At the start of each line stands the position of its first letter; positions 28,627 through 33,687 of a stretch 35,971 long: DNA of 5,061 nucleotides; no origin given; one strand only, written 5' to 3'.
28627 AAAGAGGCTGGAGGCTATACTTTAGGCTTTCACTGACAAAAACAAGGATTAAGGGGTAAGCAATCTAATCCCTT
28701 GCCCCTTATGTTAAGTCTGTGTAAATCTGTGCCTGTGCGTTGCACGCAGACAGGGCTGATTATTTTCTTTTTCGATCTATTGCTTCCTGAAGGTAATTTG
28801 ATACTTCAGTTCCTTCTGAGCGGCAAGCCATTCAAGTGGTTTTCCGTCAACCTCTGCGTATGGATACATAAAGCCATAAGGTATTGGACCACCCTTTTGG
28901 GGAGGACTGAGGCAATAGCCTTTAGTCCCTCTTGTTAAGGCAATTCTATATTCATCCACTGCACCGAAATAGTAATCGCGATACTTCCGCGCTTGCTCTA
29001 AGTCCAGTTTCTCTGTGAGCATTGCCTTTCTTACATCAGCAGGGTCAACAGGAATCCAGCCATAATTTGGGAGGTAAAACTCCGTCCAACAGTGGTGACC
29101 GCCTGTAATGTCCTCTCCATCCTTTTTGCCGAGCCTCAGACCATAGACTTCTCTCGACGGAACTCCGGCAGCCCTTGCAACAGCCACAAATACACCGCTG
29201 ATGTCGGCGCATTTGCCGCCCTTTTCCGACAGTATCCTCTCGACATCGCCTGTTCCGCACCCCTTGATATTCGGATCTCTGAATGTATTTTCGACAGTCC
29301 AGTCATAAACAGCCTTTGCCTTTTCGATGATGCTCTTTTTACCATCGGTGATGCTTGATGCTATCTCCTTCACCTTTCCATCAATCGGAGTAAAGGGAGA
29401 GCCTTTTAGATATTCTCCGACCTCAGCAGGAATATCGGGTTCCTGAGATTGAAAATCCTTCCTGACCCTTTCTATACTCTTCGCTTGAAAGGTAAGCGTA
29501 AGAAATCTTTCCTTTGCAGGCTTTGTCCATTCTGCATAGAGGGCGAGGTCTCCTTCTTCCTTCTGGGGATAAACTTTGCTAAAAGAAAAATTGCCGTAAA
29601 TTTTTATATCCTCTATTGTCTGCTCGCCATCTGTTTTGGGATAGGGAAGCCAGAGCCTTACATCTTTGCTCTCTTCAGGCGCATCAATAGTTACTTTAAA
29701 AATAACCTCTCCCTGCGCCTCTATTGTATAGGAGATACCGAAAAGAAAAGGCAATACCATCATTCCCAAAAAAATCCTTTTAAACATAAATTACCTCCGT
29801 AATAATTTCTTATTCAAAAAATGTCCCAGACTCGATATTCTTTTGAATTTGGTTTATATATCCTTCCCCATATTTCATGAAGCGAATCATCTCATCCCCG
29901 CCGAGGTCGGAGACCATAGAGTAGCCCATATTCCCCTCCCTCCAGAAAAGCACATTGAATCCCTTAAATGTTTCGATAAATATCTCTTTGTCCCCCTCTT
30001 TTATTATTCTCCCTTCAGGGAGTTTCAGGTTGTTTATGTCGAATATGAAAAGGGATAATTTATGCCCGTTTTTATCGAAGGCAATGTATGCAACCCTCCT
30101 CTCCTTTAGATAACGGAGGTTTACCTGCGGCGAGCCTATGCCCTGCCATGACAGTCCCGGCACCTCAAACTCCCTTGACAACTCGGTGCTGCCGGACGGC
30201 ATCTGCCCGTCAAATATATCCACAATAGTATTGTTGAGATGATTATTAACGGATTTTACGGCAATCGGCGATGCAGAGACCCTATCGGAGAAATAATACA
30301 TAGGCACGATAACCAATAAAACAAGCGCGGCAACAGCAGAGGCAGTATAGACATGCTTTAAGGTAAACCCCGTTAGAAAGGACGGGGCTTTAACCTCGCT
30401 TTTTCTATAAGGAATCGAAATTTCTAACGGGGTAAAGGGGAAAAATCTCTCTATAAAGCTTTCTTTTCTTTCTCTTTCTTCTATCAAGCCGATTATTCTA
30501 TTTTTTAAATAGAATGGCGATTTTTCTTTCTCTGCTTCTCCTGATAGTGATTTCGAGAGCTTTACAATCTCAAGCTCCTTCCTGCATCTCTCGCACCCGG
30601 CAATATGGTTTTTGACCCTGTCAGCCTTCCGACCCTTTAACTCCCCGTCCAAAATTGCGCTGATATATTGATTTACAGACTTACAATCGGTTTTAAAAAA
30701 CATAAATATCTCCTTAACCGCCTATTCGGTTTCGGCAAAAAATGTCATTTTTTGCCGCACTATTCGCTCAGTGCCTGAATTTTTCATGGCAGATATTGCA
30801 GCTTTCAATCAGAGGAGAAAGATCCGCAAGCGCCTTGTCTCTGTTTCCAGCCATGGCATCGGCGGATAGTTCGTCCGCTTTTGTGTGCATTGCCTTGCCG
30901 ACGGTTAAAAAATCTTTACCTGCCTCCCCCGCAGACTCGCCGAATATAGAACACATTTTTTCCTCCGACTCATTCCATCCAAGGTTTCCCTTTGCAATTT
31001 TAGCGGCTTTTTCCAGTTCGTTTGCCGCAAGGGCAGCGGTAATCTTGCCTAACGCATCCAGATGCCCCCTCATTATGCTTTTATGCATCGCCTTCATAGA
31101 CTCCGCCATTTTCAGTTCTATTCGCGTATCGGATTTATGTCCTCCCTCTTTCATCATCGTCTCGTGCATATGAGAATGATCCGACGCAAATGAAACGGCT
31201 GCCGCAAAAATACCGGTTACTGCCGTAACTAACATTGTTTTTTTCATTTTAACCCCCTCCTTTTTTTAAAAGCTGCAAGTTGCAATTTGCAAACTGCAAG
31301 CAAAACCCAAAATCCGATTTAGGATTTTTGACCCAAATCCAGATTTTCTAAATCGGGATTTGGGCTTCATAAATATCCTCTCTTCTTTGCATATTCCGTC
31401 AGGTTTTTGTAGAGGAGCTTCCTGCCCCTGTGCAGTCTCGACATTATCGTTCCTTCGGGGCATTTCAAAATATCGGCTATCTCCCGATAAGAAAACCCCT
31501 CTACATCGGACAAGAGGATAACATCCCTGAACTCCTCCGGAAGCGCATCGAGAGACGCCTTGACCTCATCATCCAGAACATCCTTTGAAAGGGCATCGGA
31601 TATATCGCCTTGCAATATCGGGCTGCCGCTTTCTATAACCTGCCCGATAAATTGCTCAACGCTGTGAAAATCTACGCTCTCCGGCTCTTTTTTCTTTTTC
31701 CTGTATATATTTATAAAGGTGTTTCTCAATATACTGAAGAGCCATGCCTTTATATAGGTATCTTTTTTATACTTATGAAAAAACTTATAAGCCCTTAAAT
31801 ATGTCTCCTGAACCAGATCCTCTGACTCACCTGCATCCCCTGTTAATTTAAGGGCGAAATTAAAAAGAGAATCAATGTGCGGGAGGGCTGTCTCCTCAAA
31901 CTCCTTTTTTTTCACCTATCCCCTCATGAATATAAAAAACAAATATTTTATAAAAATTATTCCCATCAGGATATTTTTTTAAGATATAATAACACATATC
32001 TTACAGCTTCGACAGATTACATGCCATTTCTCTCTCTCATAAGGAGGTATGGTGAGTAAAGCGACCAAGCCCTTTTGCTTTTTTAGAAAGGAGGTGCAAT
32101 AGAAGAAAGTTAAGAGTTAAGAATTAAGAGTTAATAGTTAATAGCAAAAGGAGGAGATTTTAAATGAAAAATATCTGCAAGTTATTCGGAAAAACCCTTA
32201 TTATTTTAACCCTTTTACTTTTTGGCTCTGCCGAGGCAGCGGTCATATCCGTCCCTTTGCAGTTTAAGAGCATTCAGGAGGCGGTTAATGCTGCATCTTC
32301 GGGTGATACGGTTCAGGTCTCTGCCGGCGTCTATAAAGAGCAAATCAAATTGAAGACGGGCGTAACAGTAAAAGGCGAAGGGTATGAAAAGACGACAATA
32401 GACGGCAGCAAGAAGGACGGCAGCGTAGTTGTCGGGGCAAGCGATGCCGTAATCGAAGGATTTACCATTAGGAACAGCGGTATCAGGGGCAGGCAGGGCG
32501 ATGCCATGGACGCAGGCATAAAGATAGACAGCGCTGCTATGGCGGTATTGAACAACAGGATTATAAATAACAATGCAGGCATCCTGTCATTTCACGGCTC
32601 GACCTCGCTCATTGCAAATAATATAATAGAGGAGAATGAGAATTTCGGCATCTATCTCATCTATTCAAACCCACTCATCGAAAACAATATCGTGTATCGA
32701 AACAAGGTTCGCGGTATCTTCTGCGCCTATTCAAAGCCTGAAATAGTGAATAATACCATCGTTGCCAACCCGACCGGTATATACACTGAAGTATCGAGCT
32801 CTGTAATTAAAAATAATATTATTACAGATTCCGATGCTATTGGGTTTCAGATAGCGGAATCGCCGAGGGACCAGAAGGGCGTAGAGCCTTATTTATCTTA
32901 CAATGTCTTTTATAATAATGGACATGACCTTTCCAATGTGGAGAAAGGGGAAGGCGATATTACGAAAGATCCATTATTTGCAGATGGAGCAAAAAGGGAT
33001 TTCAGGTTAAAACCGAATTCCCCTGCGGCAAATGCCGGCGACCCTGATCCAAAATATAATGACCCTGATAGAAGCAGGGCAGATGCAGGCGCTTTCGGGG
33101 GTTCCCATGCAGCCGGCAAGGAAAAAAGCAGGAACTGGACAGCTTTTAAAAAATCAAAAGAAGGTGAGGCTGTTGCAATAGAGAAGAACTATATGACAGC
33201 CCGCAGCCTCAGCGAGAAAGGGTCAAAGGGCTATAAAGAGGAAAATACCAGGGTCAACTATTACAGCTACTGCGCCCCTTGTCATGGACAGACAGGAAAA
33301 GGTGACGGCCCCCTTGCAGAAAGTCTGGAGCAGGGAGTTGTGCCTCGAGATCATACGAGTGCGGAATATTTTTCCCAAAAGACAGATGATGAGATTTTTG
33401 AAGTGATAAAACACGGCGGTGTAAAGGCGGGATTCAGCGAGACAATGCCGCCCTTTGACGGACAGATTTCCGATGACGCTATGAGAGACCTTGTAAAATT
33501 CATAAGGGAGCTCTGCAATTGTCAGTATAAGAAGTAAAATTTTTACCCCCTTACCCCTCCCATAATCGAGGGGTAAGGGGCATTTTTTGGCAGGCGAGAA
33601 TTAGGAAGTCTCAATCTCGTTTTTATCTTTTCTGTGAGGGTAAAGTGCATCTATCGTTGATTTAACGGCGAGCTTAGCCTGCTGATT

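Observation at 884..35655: A window-wide vocabulary of heptad-periodic, concentrically nested hairpin repeats fills nearly every gene junction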

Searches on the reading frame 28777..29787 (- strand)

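Call 9: search_protein_families(library=pfam, proteins=[window:28777-29787:-])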
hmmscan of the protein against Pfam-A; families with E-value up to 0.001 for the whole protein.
window:28777-29787:- (336 aa): 1 family
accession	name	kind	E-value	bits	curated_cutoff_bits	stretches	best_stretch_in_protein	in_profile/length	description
PF01841.26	Transglut_core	-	5.6e-26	91.4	23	1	141-249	2-108/108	Transglutaminase-like superfamily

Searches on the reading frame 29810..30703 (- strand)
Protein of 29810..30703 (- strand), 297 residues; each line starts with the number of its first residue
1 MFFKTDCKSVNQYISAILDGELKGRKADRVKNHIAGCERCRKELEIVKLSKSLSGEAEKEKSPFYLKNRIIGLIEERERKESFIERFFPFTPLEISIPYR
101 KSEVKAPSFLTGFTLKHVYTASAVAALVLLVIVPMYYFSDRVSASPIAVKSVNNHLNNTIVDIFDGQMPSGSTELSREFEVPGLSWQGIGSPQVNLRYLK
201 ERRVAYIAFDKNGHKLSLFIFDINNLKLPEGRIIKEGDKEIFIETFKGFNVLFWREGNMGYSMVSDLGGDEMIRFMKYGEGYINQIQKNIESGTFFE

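Call 9: search_protein_families(library=pfam, proteins=[window:29810-30703:-])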
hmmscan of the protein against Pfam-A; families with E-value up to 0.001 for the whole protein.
window:29810-30703:- (297 aa): 1 family
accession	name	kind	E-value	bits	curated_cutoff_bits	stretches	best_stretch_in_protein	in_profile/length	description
PF13490.11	zf-HC2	-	1.9e-09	37.9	22.2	1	7-41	1-35/35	Putative zinc-finger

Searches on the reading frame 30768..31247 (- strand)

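Call 59: search_protein_families(library=pfam, proteins=[window:30768-31247:-], max_evalue=0.01)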
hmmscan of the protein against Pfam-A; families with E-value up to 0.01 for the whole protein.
window:30768-31247:- (159 aa): 1 family
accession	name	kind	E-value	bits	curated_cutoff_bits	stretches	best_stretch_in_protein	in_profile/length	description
PF01322.25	Cytochrom_C_2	-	6.5e-06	27.5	26.5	1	46-158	12-121/121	Cytochrome C'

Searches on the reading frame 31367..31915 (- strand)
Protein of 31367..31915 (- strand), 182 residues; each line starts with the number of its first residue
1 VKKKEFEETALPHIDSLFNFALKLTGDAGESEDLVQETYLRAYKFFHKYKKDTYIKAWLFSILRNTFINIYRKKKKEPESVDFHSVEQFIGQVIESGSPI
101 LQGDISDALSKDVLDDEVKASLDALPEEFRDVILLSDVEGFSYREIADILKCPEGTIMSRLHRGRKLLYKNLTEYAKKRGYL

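Call 59: search_protein_families(library=pfam, proteins=[window:31367-31915:-], max_evalue=0.01)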
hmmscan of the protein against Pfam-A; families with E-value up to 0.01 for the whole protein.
window:31367-31915:- (182 aa): 7 families
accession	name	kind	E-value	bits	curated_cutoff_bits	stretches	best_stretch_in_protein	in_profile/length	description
PF08281.18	Sigma70_r4_2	-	2.2e-16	59.6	25.7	1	117-168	3-54/54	Sigma-70, region 4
PF04542.20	Sigma70_r2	-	1.2e-14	54.3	24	1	13-76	5-70/71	Sigma-70 region 2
PF04545.22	Sigma70_r4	-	4.6e-10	39.3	24.1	1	122-169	2-49/50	Sigma-70, region 4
PF22233.2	PhyR_sigma-like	-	0.0008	19.6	27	1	129-156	8-35/50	Response regulator PhyR, sigma-like domain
PF13384.12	HTH_23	-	0.0012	19.1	24.6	1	132-163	10-40/50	Homeodomain-like domain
PF22029.2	PhyR_sigma2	-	0.0015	18.9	27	1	12-63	3-54/55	Sigma2 domain of PhyR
PF07638.17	Sigma70_ECF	-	0.0023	18.3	21.1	1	104-171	116-182/185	ECF sigma factor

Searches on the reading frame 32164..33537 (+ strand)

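Call 59: search_protein_families(library=pfam, proteins=[window:32164-33537:+], max_evalue=0.01)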
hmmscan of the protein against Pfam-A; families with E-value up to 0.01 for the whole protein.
window:32164-33537:+ (457 aa): 9 families
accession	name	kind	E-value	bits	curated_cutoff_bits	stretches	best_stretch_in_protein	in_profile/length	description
PF13229.12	Beta_helix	-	1.6e-20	73.8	25.9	2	66-212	2-148/158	Right handed beta helix region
PF05048.19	NosD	-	6.3e-14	52.4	23.6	1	42-220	2-169/212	Periplasmic copper-binding protein (NosD)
PF13442.11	Cytochrome_CBB3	-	3e-09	37.5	27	1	365-447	9-68/68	Cytochrome C oxidase, cbb3-type, subunit III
PF08480.16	Disaggr_assoc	-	3e-07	31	22.6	1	168-286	63-173/194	Disaggregatase related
PF17161.10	DUF5123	-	5.2e-07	31.2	35.1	1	195-294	4-111/113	Domain of unknown function (DUF5123)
PF07602.17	DUF1565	-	8.1e-07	29.1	20.3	1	34-222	15-197/257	Protein of unknown function (DUF1565)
PF00034.26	Cytochrom_C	-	5.2e-06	28.1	21.3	1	369-450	11-89/90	Cytochrome c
PF01095.25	Pectinesterase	-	2.6e-05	23.6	27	1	33-122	11-111/298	Pectinesterase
PF12708.12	Pect-lyase_RHGA_epim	-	0.00052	20.3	27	0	36-204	20-210/213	Rhamnogalacturonase A/epimerase, pectate lyase-like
